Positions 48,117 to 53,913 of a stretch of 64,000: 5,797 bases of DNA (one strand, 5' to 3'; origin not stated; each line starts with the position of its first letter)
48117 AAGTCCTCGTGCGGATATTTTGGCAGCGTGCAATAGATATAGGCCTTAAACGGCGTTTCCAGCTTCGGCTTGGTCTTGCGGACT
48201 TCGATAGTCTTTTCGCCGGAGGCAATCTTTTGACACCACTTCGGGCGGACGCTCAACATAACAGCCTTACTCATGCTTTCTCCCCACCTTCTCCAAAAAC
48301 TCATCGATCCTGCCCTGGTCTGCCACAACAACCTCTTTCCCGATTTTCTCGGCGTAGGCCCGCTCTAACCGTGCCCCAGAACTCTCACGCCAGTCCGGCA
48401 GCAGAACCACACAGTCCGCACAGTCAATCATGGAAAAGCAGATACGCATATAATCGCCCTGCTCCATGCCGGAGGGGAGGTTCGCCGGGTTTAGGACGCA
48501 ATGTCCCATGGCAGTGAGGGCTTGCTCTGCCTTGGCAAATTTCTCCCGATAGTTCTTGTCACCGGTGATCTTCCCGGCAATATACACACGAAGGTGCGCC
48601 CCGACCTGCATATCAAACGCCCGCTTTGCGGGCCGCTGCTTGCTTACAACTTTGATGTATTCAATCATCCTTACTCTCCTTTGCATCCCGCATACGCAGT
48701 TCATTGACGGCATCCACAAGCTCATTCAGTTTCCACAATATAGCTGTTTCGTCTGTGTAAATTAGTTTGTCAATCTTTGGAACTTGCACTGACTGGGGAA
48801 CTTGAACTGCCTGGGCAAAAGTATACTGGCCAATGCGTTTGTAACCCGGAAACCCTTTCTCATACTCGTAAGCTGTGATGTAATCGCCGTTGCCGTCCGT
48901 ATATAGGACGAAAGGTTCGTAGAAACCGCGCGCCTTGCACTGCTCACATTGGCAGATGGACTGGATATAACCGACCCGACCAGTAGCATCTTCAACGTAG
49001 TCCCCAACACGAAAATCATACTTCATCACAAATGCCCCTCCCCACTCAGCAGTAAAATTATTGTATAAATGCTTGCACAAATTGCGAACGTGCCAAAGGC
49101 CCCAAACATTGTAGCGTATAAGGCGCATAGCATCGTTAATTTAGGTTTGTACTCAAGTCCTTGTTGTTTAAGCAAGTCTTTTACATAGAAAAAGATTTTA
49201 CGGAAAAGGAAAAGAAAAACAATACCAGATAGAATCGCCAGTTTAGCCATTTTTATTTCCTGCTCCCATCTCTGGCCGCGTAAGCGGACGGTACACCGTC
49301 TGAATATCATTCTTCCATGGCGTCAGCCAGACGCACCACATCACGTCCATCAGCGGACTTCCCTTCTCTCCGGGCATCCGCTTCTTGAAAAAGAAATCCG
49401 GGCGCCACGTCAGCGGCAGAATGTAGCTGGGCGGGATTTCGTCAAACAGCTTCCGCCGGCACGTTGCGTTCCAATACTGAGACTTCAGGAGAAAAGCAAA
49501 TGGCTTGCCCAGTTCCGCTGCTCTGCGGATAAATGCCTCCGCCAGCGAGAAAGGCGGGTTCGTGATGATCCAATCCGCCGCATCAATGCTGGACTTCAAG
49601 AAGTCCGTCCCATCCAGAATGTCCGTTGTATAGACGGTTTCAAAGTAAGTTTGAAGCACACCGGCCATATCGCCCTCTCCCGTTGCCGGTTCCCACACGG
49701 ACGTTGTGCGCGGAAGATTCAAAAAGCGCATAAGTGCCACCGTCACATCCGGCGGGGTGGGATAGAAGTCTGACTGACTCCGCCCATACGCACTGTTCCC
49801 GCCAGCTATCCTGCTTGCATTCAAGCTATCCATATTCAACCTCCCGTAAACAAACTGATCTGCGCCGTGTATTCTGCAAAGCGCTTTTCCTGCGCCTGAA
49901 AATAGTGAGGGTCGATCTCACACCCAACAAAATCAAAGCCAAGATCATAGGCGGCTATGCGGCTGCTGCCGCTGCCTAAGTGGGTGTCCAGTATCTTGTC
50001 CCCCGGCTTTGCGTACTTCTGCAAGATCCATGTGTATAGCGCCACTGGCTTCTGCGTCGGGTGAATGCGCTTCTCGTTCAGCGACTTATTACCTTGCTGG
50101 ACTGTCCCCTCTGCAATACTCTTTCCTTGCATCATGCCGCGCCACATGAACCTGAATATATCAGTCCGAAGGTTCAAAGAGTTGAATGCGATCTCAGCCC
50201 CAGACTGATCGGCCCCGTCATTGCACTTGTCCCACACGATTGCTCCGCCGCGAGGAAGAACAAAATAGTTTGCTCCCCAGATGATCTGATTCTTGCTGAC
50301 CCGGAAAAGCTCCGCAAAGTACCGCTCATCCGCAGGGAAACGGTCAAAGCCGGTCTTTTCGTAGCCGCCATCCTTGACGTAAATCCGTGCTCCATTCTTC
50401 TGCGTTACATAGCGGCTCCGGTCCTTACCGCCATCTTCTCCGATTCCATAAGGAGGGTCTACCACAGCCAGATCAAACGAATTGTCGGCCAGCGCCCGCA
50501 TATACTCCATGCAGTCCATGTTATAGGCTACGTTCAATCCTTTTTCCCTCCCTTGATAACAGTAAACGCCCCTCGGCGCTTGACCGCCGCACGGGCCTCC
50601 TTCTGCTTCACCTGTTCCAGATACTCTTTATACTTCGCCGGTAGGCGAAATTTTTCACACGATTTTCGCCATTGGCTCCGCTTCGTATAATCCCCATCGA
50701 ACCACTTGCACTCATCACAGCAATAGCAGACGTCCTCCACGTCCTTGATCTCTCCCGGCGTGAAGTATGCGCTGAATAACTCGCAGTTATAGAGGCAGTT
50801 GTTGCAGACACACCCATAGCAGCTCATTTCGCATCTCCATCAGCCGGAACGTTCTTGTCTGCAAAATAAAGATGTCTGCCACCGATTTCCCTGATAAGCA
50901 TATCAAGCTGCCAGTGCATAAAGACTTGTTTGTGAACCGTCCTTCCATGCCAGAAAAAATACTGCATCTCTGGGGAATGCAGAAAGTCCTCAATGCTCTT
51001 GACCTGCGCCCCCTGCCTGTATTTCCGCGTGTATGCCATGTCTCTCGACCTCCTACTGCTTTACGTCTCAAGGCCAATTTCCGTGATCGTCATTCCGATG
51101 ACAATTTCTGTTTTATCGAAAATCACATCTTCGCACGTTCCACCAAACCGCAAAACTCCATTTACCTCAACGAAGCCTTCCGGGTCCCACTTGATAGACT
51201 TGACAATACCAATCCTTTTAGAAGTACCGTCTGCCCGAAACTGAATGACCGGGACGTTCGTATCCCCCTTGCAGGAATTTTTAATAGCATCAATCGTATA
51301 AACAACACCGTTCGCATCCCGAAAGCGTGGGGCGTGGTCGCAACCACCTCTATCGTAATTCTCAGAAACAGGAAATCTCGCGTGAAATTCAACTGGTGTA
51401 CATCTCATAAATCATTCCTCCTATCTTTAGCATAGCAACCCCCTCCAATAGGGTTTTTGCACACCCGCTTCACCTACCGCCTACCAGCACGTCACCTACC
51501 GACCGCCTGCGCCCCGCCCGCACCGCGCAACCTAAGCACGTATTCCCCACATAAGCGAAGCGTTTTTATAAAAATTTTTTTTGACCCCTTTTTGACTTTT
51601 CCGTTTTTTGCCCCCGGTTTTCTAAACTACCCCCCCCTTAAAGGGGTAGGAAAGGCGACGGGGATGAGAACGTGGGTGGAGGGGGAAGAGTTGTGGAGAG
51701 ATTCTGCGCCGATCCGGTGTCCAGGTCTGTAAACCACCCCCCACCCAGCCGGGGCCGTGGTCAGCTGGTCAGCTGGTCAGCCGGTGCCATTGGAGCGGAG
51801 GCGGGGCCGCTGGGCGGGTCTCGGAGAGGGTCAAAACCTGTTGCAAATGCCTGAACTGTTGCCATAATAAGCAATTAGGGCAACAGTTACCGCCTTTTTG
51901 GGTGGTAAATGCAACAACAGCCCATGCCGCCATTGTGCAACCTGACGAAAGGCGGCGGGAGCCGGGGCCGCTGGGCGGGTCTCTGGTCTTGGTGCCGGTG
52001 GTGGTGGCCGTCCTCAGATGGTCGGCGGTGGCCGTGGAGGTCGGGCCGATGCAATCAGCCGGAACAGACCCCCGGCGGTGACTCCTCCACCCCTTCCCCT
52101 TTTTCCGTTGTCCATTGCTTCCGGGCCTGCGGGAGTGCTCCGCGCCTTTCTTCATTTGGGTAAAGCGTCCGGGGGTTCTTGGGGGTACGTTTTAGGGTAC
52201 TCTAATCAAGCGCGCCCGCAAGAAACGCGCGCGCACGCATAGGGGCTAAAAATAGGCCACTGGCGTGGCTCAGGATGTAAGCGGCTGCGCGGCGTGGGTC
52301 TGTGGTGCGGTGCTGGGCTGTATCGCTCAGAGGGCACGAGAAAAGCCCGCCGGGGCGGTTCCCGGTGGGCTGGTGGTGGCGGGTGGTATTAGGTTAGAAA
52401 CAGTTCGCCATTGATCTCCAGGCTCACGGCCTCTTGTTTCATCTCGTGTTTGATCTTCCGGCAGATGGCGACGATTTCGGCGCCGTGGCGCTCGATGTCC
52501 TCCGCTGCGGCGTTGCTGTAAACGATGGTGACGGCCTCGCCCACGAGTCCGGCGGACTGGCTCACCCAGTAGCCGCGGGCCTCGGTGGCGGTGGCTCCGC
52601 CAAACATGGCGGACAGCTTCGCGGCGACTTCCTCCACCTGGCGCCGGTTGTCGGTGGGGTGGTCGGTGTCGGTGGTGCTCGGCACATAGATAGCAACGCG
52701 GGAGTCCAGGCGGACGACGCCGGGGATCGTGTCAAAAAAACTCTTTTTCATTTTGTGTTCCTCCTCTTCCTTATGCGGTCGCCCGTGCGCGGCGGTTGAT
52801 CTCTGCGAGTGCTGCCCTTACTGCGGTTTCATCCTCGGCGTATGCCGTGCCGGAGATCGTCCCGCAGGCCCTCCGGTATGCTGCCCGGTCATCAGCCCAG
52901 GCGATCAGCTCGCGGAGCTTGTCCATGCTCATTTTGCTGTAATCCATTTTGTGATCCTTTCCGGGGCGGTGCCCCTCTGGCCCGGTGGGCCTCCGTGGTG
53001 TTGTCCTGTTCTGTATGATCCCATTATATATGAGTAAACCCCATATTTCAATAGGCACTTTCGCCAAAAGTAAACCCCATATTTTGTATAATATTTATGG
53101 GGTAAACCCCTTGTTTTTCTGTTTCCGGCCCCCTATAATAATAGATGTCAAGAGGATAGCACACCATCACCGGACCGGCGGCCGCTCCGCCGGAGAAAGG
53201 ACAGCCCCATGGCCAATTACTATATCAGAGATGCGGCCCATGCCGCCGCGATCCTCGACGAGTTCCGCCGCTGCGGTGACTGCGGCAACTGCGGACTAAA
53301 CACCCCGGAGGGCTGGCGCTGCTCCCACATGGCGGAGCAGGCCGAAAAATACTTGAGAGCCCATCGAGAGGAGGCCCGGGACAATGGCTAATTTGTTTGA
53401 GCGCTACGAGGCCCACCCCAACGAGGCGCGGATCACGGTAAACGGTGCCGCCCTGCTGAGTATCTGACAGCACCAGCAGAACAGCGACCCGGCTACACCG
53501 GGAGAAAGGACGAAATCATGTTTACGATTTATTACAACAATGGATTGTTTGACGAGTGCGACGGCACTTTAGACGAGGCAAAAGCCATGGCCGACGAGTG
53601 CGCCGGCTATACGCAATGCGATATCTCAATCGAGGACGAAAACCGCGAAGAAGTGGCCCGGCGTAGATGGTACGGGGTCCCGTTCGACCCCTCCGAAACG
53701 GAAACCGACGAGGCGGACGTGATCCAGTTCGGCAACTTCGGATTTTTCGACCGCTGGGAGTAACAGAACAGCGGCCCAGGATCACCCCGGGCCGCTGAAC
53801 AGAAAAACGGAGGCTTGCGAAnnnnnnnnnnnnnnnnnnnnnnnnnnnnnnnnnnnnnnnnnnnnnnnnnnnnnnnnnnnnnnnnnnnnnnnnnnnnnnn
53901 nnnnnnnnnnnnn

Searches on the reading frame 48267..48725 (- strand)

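Call 33: search_protein_families(library=pfam, max_evalue=0.001, proteins=[window:48267-48725:-])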
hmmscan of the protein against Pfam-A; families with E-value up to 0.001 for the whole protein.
window:48267-48725:- (152 aa): 2 families
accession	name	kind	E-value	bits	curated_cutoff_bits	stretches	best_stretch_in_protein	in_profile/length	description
PF14359.12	DUF4406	-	9.3e-32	109.7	22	1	46-133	2-90/91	Domain of unknown function (DUF4406)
PF05014.21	Nuc_deoxyrib_tr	-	0.00042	20.9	28.8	1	47-135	1-96/117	Nucleoside 2-deoxyribosyltransferase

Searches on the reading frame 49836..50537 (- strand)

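Call 33: search_protein_families(library=pfam, max_evalue=0.001, proteins=[window:49836-50537:-])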
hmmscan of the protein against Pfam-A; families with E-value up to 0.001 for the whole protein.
window:49836-50537:- (233 aa): 1 family
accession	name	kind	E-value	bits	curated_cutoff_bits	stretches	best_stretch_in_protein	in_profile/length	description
PF01555.25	N6_N4_Mtase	-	5.8e-18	66.1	26.7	1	146-215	149-218/221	DNA methylase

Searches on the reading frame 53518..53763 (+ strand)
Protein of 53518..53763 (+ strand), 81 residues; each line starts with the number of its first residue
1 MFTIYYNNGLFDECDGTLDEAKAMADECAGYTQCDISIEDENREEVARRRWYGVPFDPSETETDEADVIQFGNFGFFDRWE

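Call 10: search_protein_families(library=pfam, max_evalue=0.01, proteins=[window:53518-53763:+])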
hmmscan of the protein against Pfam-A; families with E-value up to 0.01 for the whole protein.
window:53518-53763:+ (81 aa): 0 families

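Call 11: search_protein_families(library=phrogs, max_evalue=0.001, proteins=[window:53518-53763:+])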
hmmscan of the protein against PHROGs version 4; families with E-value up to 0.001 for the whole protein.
window:53518-53763:+ (81 aa): 0 families

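Call 52: search_protein_families(library=ncbifam, max_evalue=0.01, proteins=[window:53518-53763:+])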
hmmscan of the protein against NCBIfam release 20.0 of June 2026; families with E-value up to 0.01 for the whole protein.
window:53518-53763:+ (81 aa): 0 families
